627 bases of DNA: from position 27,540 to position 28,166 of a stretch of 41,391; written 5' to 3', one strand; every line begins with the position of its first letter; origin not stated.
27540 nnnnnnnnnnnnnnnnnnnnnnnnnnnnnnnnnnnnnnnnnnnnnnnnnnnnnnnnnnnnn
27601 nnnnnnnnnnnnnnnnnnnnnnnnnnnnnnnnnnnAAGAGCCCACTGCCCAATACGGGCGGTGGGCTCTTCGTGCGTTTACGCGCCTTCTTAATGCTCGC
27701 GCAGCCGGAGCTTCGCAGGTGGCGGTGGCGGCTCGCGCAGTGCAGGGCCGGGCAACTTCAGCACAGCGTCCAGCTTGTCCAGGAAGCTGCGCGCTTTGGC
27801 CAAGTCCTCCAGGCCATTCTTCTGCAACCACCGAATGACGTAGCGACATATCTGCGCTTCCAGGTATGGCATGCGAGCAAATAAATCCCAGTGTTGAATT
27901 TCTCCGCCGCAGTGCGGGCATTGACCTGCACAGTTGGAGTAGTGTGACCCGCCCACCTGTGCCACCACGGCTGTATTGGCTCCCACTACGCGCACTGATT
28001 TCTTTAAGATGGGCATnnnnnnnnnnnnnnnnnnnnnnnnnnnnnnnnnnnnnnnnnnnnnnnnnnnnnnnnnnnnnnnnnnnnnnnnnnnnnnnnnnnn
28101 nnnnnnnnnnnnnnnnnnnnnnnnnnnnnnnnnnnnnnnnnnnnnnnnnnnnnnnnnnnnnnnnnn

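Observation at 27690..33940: Operon with the hallmarks of thymidine replacement and post-replicative hypermodification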

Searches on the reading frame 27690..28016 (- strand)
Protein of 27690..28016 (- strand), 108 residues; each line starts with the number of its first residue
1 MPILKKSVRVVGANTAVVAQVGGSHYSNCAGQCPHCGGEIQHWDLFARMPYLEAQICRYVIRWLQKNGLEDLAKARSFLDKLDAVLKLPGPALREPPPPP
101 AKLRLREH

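Call 3: search_protein_families(library=pfam, proteins=[window:27690-28016:-], max_evalue=0.1)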
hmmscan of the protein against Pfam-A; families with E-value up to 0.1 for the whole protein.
window:27690-28016:- (108 aa): 2 families
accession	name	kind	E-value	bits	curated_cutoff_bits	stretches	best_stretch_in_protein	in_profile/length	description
PF11753.13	DUF3310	-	0.0018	18.7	24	1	50-80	29-60/60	Protein of unknwon function (DUF3310)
PF25207.1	DUF7837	-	0.027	14.9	27.8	1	30-45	5-20/47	Domain of unknown function (DUF7837)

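Call 4: search_protein_families(library=phrogs, proteins=[window:27690-28016:-], max_evalue=0.01)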
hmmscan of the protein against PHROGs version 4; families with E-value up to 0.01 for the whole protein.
window:27690-28016:- (108 aa): 9 families
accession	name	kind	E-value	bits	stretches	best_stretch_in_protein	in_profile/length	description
phrog_236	-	other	2.8e-08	34.8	1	20-82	241-301/431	nucleotide kinase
phrog_5839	-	unknown function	6.6e-07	30.4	1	19-83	6-64/128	-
phrog_23238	-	unknown function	1.4e-05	26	1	49-82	156-189/196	-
phrog_4943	-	unknown function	4.9e-05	24.8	1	50-86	120-159/166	-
phrog_2781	-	unknown function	5.5e-05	24.3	1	23-80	180-238/253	-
phrog_11324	-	other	6.4e-05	24.5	1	43-82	27-67/139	nucleotide kinase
phrog_10602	-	other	0.00029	21.9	1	51-82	128-159/168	nucleotide kinase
phrog_1689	-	other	0.00046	21.1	1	51-82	198-230/243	nucleotide kinase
phrog_4897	-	other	0.0081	17.3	1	49-82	140-176/186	kinase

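Call 48: search_protein_families(library=ncbifam, proteins=[window:27690-28016:-], max_evalue=0.01)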
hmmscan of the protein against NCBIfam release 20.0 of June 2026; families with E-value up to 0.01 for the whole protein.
window:27690-28016:- (108 aa): 0 families
